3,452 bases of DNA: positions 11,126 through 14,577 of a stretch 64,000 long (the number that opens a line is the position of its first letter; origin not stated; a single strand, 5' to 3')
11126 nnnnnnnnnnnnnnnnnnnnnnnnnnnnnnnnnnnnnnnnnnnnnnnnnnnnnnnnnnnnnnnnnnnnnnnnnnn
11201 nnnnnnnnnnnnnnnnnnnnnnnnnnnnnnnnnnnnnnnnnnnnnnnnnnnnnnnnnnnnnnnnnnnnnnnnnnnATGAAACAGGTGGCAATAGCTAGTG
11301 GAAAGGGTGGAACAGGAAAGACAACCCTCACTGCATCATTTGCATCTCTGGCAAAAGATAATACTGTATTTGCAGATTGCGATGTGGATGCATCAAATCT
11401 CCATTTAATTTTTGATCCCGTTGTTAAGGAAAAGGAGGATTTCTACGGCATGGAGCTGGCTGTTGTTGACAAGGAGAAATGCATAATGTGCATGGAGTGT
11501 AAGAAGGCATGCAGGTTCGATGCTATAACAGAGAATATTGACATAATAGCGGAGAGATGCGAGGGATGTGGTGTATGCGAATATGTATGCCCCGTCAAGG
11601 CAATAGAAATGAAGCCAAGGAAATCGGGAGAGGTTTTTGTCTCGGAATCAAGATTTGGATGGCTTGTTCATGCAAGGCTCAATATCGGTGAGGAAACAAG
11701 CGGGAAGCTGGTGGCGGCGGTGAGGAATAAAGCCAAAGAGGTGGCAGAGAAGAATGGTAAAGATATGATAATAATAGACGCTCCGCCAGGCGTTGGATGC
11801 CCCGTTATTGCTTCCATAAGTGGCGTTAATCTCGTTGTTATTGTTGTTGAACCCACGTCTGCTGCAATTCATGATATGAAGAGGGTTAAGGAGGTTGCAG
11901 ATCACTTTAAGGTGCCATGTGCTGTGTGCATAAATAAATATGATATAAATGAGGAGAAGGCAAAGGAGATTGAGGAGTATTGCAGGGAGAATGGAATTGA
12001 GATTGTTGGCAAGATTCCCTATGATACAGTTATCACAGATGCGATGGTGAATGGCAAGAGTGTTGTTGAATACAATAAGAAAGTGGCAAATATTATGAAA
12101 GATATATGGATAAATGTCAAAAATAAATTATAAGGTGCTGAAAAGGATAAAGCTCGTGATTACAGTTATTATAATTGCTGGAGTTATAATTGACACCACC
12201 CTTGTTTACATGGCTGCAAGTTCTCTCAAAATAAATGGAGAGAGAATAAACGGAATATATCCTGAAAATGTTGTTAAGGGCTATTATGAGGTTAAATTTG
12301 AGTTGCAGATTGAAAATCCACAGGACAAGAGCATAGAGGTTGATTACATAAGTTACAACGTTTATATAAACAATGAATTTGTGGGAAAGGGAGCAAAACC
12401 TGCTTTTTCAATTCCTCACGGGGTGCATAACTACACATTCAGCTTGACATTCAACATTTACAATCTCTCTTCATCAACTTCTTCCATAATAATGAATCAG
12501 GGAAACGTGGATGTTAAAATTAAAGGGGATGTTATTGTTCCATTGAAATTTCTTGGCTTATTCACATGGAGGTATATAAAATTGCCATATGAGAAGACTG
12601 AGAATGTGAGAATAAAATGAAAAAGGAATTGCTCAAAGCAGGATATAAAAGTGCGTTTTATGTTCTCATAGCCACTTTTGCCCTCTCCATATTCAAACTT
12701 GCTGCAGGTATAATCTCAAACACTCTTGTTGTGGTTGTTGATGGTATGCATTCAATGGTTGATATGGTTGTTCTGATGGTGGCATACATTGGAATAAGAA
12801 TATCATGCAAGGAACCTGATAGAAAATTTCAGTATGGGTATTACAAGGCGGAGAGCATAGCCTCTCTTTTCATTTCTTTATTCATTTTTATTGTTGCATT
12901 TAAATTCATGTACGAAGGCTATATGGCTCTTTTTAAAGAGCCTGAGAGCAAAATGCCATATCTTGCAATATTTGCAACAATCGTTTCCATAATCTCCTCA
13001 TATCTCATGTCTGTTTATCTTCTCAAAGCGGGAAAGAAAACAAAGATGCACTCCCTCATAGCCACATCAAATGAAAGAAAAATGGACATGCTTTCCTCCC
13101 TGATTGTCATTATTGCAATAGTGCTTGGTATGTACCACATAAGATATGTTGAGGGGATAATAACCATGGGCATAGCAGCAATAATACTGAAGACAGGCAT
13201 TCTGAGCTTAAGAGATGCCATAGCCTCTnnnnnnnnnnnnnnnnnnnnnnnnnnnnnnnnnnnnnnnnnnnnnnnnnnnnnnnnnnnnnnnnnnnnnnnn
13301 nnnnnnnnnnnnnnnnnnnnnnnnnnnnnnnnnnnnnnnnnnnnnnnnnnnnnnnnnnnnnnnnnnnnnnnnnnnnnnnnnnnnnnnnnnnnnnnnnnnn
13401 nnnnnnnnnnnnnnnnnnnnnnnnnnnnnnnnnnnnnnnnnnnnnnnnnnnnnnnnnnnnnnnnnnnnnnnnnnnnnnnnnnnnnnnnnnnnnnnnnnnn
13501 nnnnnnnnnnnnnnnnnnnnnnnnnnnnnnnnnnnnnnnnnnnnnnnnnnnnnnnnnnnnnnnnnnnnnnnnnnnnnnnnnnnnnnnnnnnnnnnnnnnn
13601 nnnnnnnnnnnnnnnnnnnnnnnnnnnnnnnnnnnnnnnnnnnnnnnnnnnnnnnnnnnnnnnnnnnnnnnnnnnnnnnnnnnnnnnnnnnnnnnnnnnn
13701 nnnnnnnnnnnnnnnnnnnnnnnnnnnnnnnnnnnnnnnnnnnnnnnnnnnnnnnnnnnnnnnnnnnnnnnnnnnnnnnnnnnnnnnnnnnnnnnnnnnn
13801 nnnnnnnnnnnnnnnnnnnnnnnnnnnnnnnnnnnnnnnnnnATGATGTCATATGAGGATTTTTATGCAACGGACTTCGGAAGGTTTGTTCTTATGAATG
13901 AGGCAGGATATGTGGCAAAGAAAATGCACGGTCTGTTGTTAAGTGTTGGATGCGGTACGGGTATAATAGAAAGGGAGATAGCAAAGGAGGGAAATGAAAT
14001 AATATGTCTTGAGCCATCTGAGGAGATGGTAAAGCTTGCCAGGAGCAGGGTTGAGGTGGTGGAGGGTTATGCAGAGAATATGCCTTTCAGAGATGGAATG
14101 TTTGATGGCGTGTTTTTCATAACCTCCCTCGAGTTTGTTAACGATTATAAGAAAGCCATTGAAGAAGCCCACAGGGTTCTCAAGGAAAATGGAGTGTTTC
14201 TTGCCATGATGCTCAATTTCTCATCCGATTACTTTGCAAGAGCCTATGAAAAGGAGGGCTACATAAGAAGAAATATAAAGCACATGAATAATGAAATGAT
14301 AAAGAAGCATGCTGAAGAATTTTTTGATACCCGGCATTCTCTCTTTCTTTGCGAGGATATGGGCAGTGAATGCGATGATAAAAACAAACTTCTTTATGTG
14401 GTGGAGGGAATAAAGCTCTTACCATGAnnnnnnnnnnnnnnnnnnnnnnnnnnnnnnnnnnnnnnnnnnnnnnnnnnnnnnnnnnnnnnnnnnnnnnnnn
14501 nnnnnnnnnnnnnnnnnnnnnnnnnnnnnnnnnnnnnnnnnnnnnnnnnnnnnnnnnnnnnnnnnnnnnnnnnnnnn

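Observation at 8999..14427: Ten-gene translationally coupled operon with no assigned function: RHH, two G/Y/W micro-proteins, NifX-like, Gly-rich Zn ribbon, two MinD-ferredoxin ATPases, LEA14-like, CDF-NifX fusion, SAM MTase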

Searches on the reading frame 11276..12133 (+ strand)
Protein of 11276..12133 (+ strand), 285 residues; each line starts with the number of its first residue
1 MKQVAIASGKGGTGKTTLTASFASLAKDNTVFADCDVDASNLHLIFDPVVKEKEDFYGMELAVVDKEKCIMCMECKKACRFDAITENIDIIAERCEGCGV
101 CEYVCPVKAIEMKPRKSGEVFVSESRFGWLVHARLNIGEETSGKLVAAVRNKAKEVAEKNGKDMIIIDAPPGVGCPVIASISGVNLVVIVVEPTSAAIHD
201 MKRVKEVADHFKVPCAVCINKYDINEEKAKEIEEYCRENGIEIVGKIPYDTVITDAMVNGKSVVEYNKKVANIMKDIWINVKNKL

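Call 3: search_protein_families(library=pfam, max_evalue=0.01, proteins=[window:11276-12133:+])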
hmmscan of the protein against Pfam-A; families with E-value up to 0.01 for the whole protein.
window:11276-12133:+ (285 aa): 17 families
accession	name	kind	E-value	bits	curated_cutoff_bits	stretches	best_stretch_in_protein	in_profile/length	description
PF01656.29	CbiA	-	1.7e-17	64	25.4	1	4-262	1-124/125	CobQ/CobB/MinD/ParA nucleotide binding domain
PF00037.32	Fer4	-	3e-13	49.4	21.1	2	63-85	2-24/24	4Fe-4S binding domain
PF10609.15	ParA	-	1.5e-12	47.9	27.1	2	162-278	112-242/246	NUBPL iron-transfer P-loop NTPase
PF12838.12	Fer4_7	-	5.5e-10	40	27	2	94-117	1-26/52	4Fe-4S dicluster domain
PF13614.12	AAA_31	-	4.8e-09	36.9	27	1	1-207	1-163/177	AAA domain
PF14697.11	Fer4_21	-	5.1e-09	36.6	35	1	62-112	1-59/59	4Fe-4S dicluster domain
PF12837.12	Fer4_6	-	1.1e-07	31.9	25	2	62-84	2-24/24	4Fe-4S binding domain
PF12797.12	Fer4_2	-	2.4e-07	30.7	24.5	1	90-107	5-22/22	4Fe-4S binding domain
PF25160.1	LdpA_Fe-S-bd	-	4.8e-07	29.9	27.6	1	75-113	9-46/49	LdpA Fe-S cluster-binding domain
PF13237.11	Fer4_10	-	9.6e-06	25.9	25.5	2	63-106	3-53/53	4Fe-4S dicluster domain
PF00009.33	GTP_EFTU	-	9e-05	22.6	26.5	1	162-239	69-149/188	Elongation factor Tu GTP binding domain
PF00142.24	Fer4_NifH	-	0.00021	21.3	25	1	202-274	163-237/271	4Fe-4S iron sulfur cluster binding proteins, NifH/frxC family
PF13484.11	Fer4_16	-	0.00065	20.9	30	0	94-115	1-21/66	4Fe-4S double cluster binding domain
PF02374.21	ArsA_ATPase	-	0.0024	17.6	24.3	0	5-27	4-27/305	Anion-transporting ATPase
PF13187.11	Fer4_9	-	0.003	18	27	0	94-116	1-23/52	4Fe-4S dicluster domain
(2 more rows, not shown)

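Call 8: search_protein_families(library=ncbifam, max_evalue=0.01, proteins=[window:11276-12133:+])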
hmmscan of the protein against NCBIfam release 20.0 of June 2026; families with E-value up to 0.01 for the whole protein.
window:11276-12133:+ (285 aa): 77 families (the best 25 are shown)
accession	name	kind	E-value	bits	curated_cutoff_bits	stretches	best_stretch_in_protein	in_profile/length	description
TIGR01969.1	minD_arch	subfamily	2e-19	69.7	201.75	2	160-270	107-217/251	cell division ATPase MinD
NF041546.1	ParA_partition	equivalog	1.9e-15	57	180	2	149-270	66-191/203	ParA family partition ATPase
TIGR01968.1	minD_bact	equivalog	3.9e-13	49.4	212.9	2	159-269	109-223/261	septum site-determining protein MinD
NF041136.1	MrpORP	equivalog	1e-11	44.7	450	1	162-277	115-244/365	iron-sulfur cluster carrier protein MrpORP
TIGR03371.1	cellulose_yhjQ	equivalog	2.1e-10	40.5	157.85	2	1-36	1-39/246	cellulose biosynthesis protein BcsQ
NF003475.0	PRK05113.1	equivalog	5.4e-10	39.4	203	1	48-116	94-166/190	electron transport complex subunit RsxB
TIGR02179.1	PorD_KorD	subfamily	3e-09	36.8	60.05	1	61-114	19-76/78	2-oxoacid:acceptor oxidoreductase, delta subunit, pyruvate/2-ketoisovalerate family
TIGR01944.1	rnfB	subfamily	3.7e-09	36.4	68.7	1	51-116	97-166/190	RnfABCDGE type electron transport complex subunit B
NF005415.0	PRK06991.1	equivalog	1.4e-08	34.7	281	1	59-115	77-137/284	electron transport complex subunit RsxB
NF041891.1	hdrA_Methbact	equivalog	1.8e-08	33.1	1300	1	61-122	566-630/762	ferredoxin:CoB-CoM heterodisulfide reductase subunit HdrA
NF040770.1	hetero_SS_HdrA2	exception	3e-08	32.3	1100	1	62-117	572-630/777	CoB-CoM heterodisulfide reductase HdrA2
TIGR02700.1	flavo_MJ0208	hypoth_equivalog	5.4e-08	32.4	251.35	1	63-111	144-195/234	dihydromethanopterin reductase (acceptor)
NF040684.1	PorD_Arch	equivalog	7.4e-08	32.4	120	1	63-114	28-83/85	pyruvate synthase subunit PorD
TIGR03287.1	methan_mark_16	hypoth_equivalog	1.1e-07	30.7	363.95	1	63-113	298-350/391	methanogenesis marker 16 metalloprotein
NF006183.0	PRK08318.1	equivalog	1.9e-07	30.2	335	1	60-119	335-404/422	NAD-dependent dihydropyrimidine dehydrogenase subunit PreA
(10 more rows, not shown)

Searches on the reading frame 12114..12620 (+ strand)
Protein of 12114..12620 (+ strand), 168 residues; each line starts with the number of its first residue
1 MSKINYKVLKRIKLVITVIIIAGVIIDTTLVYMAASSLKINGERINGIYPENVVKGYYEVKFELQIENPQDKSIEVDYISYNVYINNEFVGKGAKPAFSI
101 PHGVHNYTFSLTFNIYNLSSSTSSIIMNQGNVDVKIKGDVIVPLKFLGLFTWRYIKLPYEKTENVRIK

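Call 3: search_protein_families(library=pfam, max_evalue=0.01, proteins=[window:12114-12620:+])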
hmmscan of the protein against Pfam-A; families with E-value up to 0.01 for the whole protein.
window:12114-12620:+ (168 aa): 1 family
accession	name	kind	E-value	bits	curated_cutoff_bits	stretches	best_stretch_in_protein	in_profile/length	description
PF03168.19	LEA_2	-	1.1e-06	29.5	25.4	1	64-151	2-91/98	Late embryogenesis abundant protein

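Call 8: search_protein_families(library=ncbifam, max_evalue=0.01, proteins=[window:12114-12620:+])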
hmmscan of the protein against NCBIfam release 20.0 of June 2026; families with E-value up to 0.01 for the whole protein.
window:12114-12620:+ (168 aa): 0 families

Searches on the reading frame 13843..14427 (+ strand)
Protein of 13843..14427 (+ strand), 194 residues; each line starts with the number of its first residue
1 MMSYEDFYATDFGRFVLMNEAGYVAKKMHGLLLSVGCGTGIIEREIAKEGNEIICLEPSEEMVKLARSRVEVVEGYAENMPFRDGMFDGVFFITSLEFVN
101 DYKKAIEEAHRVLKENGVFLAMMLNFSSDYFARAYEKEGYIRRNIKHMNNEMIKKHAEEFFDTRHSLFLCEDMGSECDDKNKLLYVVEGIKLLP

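Call 3: search_protein_families(library=pfam, max_evalue=0.01, proteins=[window:13843-14427:+])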
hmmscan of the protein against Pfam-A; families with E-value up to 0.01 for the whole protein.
window:13843-14427:+ (194 aa): 11 families
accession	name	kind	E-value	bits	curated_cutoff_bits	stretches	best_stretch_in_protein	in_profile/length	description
PF08241.18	Methyltransf_11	-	1.1e-22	80.9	21.2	1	33-120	1-94/95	Methyltransferase domain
PF13649.12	Methyltransf_25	-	2.2e-18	67.2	27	1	33-117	2-97/97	Methyltransferase domain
PF13489.12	Methyltransf_23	-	7.4e-13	49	27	1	29-148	23-142/164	Methyltransferase domain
PF13847.12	Methyltransf_31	-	2e-12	47.4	27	1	33-141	8-129/145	Methyltransferase domain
PF08242.18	Methyltransf_12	-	1.2e-11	45.6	30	1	33-119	1-98/98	Methyltransferase domain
PF01209.24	Ubie_methyltran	-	4.7e-09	36.4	20.1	1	30-135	49-166/233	ubiE/COQ5 methyltransferase family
PF05148.21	Methyltransf_8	-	7.1e-05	23.2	27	1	26-151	70-189/219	Hypothetical methyltransferase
PF02353.26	CMAS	-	0.00053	19.8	27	1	32-145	66-189/273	Mycolic acid cyclopropane synthetase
PF05219.18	DREV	-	0.0034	17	26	1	10-132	76-197/265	DREV methyltransferase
PF05175.20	MTS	-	0.0078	16.3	23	0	25-71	28-76/170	Methyltransferase small domain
PF01555.25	N6_N4_Mtase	-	0.0096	16.3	26.7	0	96-170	26-103/221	DNA methylase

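Call 8: search_protein_families(library=ncbifam, max_evalue=0.01, proteins=[window:13843-14427:+])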
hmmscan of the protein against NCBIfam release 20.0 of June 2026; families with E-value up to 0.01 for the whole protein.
window:13843-14427:+ (194 aa): 29 families (the best 25 are shown)
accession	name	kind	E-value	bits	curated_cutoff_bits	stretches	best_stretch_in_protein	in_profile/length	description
NF045667.1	MTase_DVU1556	equivalog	2.5e-15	56.5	155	1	28-121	22-119/213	DVU_1556 family methyltransferase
TIGR01934.1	MenG_MenH_UbiE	subfamily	3.5e-14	52.6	158.35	1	30-128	41-146/223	ubiquinone/menaquinone biosynthesis methyltransferase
NF001244.0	PRK00216.1-5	equivalog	1.3e-11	44.2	216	1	26-129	46-161/236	bifunctional demethylmenaquinone methyltransferase/2-methoxy-6-polyprenyl-1,4-benzoquinol methylase UbiE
TIGR02072.1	BioC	equivalog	2.1e-11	44.1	184.95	1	32-120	38-131/244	malonyl-ACP O-methyltransferase BioC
NF004452.0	PRK05785.1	equivalog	2.4e-11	43.6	207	1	29-122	52-146/228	hypothetical protein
NF001241.0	PRK00216.1-2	equivalog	3.3e-11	43.3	327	1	31-147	54-172/231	demethylmenaquinone methyltransferase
NF040539.1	AST_met_ArsM_2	exception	3.9e-09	36.7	240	1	24-120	52-162/262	putative arsinothricin biosynthesis methyltransferase ArsM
NF007610.0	PRK10258.1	equivalog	1.1e-08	34.7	342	1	25-120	39-137/251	malonyl-ACP O-methyltransferase BioC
TIGR01983.1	UbiG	equivalog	1.9e-08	33.9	102.95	1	32-125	53-155/228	bifunctional 2-polyprenyl-6-hydroxyphenol methylase/3-demethylubiquinol 3-O-methyltransferase UbiG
NF047649.1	MTase_UXPK_star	exception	2.1e-08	33.5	460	1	32-121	81-182/283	methyltransferase/UXPK-star double selenoprotein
NF001242.0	PRK00216.1-3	equivalog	3.6e-08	33.1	351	1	53-128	98-180/258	bifunctional demethylmenaquinone methyltransferase/2-methoxy-6-polyprenyl-1,4-benzoquinol methylase UbiE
NF001243.0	PRK00216.1-4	equivalog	3.6e-08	33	235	1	32-122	51-152/237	demethylmenaquinone methyltransferase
NF043040.1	corrin_prot_MT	hypoth_equivalog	3.8e-08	33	180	1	32-120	45-146/216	corrinoid protein-associated methyltransferase CpaM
NF052510.1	methyltran_MpqE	exception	1.3e-07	31.2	335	1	62-129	83-157/234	methyl-plastoquinone biosynthesis methyltransferase MpqE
NF041537.1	ArsM_AhpD_UU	exception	1.7e-07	30.3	510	1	32-120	80-179/345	arsenite methyltransferase/AhpD domain selenoprotein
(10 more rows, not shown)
